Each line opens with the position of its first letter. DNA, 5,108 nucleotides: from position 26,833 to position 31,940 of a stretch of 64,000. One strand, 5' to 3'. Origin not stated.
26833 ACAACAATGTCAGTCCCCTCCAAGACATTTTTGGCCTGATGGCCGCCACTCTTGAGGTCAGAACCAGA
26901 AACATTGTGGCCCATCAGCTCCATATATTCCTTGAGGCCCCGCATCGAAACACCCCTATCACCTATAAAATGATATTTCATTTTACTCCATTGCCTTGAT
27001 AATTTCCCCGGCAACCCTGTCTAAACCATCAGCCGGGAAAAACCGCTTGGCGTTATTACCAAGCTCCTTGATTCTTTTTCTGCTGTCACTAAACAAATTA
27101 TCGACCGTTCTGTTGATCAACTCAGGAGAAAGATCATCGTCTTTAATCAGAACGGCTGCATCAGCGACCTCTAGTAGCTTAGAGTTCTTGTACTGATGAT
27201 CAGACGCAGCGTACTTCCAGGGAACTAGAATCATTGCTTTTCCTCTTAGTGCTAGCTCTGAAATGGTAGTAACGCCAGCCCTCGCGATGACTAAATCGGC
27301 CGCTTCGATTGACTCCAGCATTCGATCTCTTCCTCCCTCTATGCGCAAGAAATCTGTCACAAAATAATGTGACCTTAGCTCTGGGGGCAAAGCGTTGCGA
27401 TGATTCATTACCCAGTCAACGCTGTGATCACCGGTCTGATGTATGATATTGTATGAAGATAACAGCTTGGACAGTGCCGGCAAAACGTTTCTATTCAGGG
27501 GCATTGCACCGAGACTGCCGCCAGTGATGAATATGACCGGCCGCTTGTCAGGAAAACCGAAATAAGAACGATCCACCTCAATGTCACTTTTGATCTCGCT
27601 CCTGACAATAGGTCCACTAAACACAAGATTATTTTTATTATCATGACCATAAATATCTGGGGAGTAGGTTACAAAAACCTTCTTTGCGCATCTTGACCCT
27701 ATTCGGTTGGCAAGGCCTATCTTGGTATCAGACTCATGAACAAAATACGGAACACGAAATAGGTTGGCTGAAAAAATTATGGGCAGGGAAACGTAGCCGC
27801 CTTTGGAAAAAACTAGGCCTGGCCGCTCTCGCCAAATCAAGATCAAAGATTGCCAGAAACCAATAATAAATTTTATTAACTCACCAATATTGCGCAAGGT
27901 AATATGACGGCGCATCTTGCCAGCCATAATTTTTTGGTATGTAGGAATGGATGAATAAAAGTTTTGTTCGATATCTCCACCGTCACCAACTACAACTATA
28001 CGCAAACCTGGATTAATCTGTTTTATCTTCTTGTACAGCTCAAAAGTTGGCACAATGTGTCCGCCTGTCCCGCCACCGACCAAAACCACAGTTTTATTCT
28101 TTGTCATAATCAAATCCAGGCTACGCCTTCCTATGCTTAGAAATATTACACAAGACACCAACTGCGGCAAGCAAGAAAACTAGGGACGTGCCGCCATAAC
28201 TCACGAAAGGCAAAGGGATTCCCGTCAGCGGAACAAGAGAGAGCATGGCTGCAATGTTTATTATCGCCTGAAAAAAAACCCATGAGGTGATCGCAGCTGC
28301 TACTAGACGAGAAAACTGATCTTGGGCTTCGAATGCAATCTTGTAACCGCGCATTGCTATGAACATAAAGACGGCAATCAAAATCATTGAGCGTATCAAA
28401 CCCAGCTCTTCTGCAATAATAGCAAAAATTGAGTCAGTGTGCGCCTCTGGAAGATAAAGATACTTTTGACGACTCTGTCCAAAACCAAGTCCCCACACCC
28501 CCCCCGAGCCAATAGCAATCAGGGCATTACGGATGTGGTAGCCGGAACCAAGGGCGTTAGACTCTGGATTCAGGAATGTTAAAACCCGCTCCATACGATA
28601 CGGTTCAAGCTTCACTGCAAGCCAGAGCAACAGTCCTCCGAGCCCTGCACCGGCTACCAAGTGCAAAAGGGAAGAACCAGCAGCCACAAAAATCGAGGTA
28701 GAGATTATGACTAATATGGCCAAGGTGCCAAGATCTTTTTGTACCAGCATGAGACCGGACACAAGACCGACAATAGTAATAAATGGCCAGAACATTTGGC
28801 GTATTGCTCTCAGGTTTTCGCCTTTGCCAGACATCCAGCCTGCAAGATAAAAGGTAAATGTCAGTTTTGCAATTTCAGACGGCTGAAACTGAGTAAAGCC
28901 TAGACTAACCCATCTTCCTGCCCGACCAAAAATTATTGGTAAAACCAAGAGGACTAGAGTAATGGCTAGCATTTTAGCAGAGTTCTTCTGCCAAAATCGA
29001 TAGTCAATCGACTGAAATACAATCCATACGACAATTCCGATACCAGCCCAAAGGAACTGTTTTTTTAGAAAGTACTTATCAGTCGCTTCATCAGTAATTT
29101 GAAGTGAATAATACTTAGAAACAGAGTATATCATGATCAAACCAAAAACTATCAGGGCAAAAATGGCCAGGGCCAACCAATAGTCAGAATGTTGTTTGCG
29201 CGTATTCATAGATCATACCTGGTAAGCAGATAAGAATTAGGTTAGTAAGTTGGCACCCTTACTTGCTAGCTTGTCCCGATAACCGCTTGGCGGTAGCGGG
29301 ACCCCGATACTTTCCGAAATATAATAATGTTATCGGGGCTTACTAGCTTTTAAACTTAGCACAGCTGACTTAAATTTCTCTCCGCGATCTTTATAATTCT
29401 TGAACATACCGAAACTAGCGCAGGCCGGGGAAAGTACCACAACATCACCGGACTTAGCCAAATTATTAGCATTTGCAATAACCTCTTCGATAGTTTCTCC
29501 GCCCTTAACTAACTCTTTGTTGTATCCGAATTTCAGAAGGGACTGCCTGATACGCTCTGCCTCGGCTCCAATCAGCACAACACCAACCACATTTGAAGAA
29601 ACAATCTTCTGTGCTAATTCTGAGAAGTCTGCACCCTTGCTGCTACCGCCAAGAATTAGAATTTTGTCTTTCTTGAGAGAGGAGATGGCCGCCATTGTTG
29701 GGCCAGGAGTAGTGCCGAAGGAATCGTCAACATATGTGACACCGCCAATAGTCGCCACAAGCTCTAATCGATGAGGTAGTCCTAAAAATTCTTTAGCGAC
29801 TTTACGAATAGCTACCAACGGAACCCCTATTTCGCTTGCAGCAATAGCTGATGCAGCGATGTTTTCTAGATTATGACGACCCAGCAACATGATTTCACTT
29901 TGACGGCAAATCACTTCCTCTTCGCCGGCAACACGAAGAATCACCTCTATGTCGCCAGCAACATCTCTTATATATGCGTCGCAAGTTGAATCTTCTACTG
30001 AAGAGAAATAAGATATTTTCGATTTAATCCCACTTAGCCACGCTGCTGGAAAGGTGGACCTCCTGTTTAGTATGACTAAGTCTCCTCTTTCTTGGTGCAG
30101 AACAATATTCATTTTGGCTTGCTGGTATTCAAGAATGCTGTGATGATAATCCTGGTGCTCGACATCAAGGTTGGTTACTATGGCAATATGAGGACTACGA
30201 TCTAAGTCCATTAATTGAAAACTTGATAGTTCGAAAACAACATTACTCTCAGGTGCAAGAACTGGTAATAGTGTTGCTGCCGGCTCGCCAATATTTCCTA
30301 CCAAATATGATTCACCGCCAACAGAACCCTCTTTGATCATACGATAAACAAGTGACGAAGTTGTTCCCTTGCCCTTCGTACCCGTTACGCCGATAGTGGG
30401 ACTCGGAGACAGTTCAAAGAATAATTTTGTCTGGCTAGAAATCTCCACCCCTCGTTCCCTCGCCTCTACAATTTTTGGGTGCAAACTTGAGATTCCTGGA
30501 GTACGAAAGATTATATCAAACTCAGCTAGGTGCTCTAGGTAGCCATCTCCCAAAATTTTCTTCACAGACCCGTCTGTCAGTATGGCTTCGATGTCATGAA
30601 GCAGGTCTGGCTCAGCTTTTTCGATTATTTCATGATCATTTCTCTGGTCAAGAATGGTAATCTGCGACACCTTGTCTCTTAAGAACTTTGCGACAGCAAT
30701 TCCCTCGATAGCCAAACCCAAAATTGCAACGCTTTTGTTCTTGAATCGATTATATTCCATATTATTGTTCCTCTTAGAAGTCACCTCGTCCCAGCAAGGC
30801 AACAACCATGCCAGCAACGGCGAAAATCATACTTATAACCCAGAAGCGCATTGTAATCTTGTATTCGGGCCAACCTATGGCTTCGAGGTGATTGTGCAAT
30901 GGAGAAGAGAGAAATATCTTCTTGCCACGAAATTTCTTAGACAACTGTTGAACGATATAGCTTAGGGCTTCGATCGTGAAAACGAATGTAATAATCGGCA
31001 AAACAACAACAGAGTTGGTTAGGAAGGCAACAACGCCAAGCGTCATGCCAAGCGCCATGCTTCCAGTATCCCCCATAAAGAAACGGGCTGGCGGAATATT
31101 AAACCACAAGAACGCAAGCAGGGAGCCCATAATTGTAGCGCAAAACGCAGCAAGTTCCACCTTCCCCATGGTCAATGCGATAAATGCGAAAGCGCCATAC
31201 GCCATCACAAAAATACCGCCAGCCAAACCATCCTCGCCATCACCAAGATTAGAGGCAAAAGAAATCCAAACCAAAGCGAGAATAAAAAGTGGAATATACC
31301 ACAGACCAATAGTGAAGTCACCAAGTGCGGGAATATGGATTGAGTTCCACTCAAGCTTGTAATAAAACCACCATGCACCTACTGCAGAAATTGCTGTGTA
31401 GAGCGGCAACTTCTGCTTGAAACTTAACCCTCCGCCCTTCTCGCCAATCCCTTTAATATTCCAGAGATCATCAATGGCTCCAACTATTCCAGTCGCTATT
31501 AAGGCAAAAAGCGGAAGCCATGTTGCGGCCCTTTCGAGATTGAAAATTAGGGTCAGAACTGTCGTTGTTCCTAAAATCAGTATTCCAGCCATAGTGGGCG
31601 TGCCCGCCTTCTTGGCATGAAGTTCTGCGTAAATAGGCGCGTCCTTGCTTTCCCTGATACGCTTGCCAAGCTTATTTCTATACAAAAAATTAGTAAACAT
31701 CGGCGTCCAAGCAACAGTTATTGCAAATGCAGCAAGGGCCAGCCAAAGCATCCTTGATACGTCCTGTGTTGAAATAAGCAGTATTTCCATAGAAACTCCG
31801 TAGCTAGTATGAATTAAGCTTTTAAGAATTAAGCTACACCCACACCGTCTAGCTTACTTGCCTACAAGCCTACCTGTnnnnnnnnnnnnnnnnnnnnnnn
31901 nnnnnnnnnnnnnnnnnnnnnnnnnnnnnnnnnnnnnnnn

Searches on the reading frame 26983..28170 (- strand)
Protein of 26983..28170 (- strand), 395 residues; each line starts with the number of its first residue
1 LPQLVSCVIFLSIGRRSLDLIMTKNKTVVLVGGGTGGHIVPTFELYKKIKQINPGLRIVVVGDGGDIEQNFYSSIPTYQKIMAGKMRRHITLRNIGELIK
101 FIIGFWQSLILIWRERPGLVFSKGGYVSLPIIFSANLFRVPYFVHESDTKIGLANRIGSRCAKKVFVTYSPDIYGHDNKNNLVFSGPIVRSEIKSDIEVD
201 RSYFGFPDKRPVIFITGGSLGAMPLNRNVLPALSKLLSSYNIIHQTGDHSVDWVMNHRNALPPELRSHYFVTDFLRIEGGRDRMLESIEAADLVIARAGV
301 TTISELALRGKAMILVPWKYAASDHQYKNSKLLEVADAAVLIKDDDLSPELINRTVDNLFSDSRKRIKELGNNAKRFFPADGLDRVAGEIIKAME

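Call 78: search_protein_families(library=pfam, proteins=[window:26983-28170:-], max_evalue=0.0001)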
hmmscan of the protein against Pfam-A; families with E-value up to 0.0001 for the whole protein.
window:26983-28170:- (395 aa): 2 families
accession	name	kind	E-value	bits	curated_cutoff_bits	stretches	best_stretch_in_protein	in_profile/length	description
PF04101.22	Glyco_tran_28_C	-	5.6e-30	105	22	1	212-378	1-158/166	Glycosyltransferase family 28 C-terminal domain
PF03033.26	Glyco_transf_28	-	3.2e-22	79.5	26.2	1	28-166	1-138/139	Glycosyltransferase family 28 N-terminal domain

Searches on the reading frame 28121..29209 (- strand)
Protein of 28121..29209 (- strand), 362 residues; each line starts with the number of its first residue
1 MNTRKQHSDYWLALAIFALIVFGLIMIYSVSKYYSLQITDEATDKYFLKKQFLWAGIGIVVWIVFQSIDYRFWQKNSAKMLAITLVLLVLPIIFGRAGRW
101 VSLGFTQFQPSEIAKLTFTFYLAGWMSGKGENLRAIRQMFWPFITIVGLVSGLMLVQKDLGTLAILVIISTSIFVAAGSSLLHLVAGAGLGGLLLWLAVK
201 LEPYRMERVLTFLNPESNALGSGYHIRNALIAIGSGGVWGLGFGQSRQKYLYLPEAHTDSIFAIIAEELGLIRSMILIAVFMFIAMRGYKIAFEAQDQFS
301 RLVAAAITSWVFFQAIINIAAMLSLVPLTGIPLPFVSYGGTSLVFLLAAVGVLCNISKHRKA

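Call 78: search_protein_families(library=pfam, proteins=[window:28121-29209:-], max_evalue=0.0001)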
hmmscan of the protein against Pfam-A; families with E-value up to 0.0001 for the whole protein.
window:28121-29209:- (362 aa): 1 family
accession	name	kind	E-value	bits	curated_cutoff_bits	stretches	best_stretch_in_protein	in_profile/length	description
PF01098.24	FTSW_RODA_SPOVE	-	2.7e-99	333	26.4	1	12-361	3-355/356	Cell cycle protein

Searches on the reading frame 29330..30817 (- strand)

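Call 78: search_protein_families(library=pfam, proteins=[window:29330-30817:-], max_evalue=0.0001)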
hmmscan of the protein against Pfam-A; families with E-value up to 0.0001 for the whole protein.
window:29330-30817:- (495 aa): 3 families
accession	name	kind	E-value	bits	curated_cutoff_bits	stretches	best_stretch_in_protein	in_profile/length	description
PF08245.18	Mur_ligase_M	-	3.9e-23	82.9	24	1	144-327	1-200/200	Mur ligase middle domain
PF02875.26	Mur_ligase_C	-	6.7e-14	53.3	28.4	1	349-466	1-127/127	Mur ligase, glutamate ligase domain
PF21799.2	MurD-like_N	-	1.8e-10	41.4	27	1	28-126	1-86/88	Mur ligase MurD-like, N-terminal domain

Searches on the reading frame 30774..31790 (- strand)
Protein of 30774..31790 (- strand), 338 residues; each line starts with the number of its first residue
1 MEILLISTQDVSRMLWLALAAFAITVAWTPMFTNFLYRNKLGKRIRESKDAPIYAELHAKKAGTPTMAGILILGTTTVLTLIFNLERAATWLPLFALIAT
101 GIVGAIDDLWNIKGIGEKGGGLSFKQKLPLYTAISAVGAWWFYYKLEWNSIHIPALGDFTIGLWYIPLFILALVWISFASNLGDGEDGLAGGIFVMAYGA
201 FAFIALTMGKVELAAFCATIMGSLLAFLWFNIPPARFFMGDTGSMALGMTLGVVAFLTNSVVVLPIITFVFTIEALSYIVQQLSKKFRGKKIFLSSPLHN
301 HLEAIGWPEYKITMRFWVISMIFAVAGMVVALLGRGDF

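Call 14: search_protein_families(library=pfam, proteins=[window:30774-31790:-], max_evalue=0.001)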
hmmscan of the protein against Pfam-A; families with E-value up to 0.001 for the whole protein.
window:30774-31790:- (338 aa): 1 family
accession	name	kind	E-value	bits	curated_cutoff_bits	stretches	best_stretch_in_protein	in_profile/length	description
PF00953.26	Glycos_transf_4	-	3.1e-30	105.7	27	1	93-257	4-158/160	Glycosyl transferase family 4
